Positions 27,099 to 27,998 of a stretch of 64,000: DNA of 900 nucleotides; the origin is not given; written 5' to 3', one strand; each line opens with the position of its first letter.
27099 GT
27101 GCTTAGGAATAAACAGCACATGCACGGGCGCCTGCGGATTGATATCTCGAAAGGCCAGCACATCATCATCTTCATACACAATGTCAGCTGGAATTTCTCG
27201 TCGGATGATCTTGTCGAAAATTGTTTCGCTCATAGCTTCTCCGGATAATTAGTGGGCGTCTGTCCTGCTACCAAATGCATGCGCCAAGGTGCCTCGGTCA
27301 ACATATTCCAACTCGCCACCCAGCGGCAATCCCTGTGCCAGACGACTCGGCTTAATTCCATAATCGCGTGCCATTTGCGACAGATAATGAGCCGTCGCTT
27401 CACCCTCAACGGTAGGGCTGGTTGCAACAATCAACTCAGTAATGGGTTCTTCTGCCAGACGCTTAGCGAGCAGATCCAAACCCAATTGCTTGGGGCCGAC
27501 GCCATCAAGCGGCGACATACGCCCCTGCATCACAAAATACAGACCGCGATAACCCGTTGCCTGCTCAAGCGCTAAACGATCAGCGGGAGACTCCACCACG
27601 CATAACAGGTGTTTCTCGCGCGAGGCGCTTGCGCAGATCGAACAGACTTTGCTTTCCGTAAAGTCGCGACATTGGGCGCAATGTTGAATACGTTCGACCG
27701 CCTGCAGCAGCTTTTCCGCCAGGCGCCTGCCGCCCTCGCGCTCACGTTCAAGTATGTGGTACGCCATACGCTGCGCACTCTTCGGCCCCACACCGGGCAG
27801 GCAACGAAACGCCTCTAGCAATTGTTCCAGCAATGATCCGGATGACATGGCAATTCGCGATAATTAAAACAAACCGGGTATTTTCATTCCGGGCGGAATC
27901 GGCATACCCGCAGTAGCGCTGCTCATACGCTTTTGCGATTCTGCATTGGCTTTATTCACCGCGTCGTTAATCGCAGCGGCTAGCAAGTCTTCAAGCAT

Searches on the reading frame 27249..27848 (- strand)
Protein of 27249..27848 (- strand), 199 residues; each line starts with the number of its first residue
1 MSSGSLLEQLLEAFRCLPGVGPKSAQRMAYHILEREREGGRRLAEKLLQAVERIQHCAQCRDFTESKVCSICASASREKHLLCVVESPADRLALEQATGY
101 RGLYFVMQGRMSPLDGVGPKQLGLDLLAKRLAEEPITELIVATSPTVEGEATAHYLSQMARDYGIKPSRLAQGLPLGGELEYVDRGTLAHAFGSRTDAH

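Call 20: find_related_loci(query=window:27249-27848:-, collection=genome_contigs, flank=3000)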
Query window:27249-27848:- (199 aa) in genome_contigs; peptide patterns used: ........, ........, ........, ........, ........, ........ (x = any residue, [..] = any of these).
600 stretches matched a pattern (row limit reached: there are more); 588 encode a relative of the query (tblastn E <= 1e-3); the best 80 are kept; 80 distinct loci.
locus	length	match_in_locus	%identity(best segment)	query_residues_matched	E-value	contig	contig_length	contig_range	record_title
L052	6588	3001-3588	77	3-198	9e-102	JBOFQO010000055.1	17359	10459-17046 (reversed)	MAG: Silanimonas sp. isolate WFFMC_MAG_208 k139_1814590_flag=0_multi=5.9884_len=17359, whole genome shotgun sequence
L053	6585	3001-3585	74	3-197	5e-101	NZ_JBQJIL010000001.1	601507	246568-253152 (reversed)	Lysobacter sp. CA199 NODE_1_length_601507_cov_67.294544, whole genome shotgun sequence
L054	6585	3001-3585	75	3-197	5e-101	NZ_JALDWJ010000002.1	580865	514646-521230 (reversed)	Lysobacter sp. CFH 32150 Scaffold2_1, whole genome shotgun sequence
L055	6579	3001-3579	74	5-197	5e-100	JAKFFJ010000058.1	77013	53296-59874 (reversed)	MAG: Luteimonas sp. isolate LC097 contig-124_311, whole genome shotgun sequence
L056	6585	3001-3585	74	3-197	3e-99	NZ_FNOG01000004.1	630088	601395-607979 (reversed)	Lysobacter enzymogenes strain ATCC 29487, whole genome shotgun sequence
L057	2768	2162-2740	75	5-197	9e-102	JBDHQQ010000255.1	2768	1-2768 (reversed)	MAG: Pseudoxanthomonas sp. isolate AS-MICRO-3CA.74 NODE_204014_length_2768_cov_4.352852, whole genome shotgun sequence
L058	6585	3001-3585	73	3-197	1e-98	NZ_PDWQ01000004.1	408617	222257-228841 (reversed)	Pseudoxanthomonas kalamensis DSM 18571 NODE_4_length_408658_cov_53.0541, whole genome shotgun sequence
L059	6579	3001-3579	74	5-197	2e-98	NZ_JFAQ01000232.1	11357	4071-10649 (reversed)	Xanthomonas axonopodis strain DSM 3585 Contig232, whole genome shotgun sequence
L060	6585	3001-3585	72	3-197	4e-98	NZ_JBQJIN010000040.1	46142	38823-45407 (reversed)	Lysobacter sp. CA196 NODE_40_length_46142_cov_77.583505, whole genome shotgun sequence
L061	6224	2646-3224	74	5-197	3e-98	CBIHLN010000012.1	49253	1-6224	MAG TPA_asm: uncultured Lysobacter sp. isolate SRR17255074_metabat2_6 genome assembly, contig: ERZ27337260.35, whole gen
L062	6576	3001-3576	75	6-197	2e-98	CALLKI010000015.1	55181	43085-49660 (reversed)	MAG TPA_asm: uncultured Luteimonas sp. isolate SRR4028141_bin.90_CONCOCT_v1.1_MAG genome assembly, contig: ERZ858510.594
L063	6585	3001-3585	73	3-197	6e-98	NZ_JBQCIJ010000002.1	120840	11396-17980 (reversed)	MAG: Pseudoxanthomonas sp. isolate bin811 k141_710049, whole genome shotgun sequence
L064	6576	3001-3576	75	6-197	5e-98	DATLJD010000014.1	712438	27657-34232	MAG TPA_asm: Lysobacteraceae bacterium isolate SMAG_U13686 k141_5517, whole genome shotgun sequence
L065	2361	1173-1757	71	3-197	1e-101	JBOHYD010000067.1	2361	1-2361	MAG: Luteimonas sp. isolate H1-B1_metabat2.bin.14 k127_18984, whole genome shotgun sequence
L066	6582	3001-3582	72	6-199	2e-97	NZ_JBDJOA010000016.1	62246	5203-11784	Stenotrophomonas sp. TWI273 contig00016, whole genome shotgun sequence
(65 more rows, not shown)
